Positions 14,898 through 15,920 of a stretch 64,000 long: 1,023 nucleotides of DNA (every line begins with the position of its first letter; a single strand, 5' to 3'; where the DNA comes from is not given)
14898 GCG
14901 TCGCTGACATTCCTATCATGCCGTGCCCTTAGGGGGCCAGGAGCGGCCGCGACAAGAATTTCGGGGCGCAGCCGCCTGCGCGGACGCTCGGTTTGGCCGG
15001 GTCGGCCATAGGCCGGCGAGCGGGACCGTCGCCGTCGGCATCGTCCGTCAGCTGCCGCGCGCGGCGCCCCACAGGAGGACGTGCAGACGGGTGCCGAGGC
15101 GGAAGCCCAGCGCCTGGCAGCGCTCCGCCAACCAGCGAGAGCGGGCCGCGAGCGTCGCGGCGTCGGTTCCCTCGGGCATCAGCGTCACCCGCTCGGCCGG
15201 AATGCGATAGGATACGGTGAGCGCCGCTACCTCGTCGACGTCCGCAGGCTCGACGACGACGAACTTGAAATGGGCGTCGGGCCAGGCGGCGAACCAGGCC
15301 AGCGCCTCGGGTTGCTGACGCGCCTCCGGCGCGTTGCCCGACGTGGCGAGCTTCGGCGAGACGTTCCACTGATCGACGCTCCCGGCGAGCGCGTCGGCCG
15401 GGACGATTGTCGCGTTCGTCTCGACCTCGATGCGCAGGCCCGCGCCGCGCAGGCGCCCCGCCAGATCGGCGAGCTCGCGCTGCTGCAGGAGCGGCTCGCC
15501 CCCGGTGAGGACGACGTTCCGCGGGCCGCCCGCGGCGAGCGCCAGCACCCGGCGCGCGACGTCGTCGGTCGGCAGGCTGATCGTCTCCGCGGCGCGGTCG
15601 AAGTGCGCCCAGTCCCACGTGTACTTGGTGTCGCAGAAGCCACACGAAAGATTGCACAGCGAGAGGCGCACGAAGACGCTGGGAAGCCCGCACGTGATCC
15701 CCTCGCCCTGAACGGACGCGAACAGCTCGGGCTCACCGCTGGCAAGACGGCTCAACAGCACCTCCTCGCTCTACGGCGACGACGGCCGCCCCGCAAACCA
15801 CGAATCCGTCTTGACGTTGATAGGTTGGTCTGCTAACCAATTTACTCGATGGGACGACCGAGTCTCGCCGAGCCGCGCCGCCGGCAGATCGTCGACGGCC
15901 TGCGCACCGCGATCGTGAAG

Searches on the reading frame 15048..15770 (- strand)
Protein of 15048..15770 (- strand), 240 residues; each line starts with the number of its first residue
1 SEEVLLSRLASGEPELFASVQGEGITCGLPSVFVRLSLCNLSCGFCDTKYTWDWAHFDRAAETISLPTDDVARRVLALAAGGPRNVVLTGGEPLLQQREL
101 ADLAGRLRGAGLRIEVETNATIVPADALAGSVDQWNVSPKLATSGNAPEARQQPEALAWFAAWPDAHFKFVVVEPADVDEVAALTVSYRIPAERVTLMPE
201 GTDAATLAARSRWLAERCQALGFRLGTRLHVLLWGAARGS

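Call 69: search_protein_families(library=pfam, proteins=[window:15048-15770:-], max_evalue=0.00001)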
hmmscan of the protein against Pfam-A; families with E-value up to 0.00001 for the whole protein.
window:15048-15770:- (240 aa): 2 families
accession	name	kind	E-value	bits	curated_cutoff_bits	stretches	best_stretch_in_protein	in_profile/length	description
PF04055.27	Radical_SAM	-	4.5e-11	43.6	29.5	1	39-130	7-99/166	Radical SAM superfamily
PF13353.11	Fer4_12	-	6.7e-07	30.1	22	1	20-111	1-81/137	4Fe-4S single cluster domain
